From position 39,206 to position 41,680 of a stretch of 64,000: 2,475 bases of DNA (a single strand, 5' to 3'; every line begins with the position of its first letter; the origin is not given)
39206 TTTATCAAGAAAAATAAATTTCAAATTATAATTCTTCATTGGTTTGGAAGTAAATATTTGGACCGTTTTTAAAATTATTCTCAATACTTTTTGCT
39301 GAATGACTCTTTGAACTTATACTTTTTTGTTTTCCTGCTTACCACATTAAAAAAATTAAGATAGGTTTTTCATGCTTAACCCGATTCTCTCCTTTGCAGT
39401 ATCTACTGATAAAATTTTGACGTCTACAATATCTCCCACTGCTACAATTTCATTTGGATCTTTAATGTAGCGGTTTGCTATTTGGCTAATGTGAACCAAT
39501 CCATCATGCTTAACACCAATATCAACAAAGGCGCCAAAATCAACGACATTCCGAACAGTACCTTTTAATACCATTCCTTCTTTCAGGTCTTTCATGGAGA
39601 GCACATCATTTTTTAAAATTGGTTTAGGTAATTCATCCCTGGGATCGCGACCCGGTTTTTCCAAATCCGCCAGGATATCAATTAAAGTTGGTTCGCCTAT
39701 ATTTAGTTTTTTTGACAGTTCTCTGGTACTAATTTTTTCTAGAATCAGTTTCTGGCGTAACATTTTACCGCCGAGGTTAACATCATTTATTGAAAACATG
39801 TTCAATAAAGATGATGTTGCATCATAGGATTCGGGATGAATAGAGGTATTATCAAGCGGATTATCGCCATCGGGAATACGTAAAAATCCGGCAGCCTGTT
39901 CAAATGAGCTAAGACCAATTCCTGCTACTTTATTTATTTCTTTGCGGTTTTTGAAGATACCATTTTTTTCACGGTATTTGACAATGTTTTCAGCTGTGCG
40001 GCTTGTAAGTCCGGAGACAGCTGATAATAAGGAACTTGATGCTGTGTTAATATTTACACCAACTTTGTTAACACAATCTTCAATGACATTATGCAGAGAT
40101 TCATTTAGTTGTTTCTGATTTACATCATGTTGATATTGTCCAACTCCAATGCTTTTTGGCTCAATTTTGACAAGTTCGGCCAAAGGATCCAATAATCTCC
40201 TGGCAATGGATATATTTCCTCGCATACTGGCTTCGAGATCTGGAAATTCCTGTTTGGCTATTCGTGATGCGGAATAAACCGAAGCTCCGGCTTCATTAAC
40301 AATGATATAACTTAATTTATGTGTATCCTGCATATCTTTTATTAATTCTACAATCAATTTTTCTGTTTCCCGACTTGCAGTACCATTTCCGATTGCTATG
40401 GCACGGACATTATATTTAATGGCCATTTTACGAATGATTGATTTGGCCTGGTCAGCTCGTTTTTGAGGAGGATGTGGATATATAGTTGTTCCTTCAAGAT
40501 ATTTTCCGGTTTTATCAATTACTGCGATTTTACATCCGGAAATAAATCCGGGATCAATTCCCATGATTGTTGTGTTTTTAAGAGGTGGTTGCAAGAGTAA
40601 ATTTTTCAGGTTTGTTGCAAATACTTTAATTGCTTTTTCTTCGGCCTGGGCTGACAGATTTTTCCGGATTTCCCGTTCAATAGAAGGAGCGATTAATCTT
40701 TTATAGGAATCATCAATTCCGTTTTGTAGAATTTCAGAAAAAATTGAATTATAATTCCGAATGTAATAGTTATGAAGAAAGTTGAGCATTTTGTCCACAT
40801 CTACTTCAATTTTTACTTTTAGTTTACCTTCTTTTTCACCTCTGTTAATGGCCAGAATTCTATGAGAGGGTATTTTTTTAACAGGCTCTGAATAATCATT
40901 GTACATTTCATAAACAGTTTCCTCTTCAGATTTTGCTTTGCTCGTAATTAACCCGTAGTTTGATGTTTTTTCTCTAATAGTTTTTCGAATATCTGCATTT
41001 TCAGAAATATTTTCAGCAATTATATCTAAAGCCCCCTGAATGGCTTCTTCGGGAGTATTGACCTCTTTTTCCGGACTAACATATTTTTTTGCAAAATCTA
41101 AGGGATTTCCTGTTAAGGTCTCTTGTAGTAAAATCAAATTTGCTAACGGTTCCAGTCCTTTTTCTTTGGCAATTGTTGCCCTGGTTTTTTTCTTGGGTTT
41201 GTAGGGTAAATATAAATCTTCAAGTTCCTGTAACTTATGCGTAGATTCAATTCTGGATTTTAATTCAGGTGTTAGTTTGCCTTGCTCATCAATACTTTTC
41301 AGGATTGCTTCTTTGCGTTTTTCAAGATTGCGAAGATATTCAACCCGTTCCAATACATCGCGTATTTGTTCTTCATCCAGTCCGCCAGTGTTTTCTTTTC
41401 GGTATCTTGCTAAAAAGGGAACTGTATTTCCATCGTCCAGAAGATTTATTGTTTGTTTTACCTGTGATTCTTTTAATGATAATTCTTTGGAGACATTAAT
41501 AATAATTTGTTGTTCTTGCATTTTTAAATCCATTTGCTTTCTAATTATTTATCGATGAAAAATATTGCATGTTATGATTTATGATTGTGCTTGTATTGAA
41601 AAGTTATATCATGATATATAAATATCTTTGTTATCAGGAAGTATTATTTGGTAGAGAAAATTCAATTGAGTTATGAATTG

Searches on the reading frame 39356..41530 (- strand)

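Call 19: search_protein_families(library=pfam, proteins=[window:39356-41530:-], max_evalue=0.00001)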
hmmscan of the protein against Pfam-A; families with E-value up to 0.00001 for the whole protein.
window:39356-41530:- (724 aa): 10 families
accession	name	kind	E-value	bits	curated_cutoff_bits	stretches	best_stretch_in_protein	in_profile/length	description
PF16921.10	Tex_YqgF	-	3.6e-51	173.3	27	1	321-446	2-125/126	Tex protein YqgF-like domain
PF22706.1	Tex_central_region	-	3e-32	112.5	27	1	142-304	5-178/178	Tex central region-like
PF09371.15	Tex_N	-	1e-31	108.9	32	1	8-81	2-75/75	Tex-like protein N-terminal domain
PF12836.13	HHH_3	-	1.1e-26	93.1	27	1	487-551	1-65/65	Helix-hairpin-helix motif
PF00575.29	S1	-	2.6e-21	76.2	22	1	649-721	2-74/74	S1 RNA binding domain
PF17674.7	HHH_9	-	3.3e-19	70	23.1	1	557-631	1-70/70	HHH domain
PF14639.11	YqgF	-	1.6e-07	31.7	35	1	357-454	50-147/150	Holliday-junction resolvase-like of SPT6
PF14635.12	HHH_7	-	4.4e-07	30.6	27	1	461-553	6-104/104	Helix-hairpin-helix motif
PF23459.1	S1_RRP5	-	7.1e-07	30.1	27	1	649-719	1-71/72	RRP5 S1 domain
PF03934.19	T2SSK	-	1.2e-06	29.2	24.2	1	492-538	1-47/63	Type II secretion system (T2SS), protein K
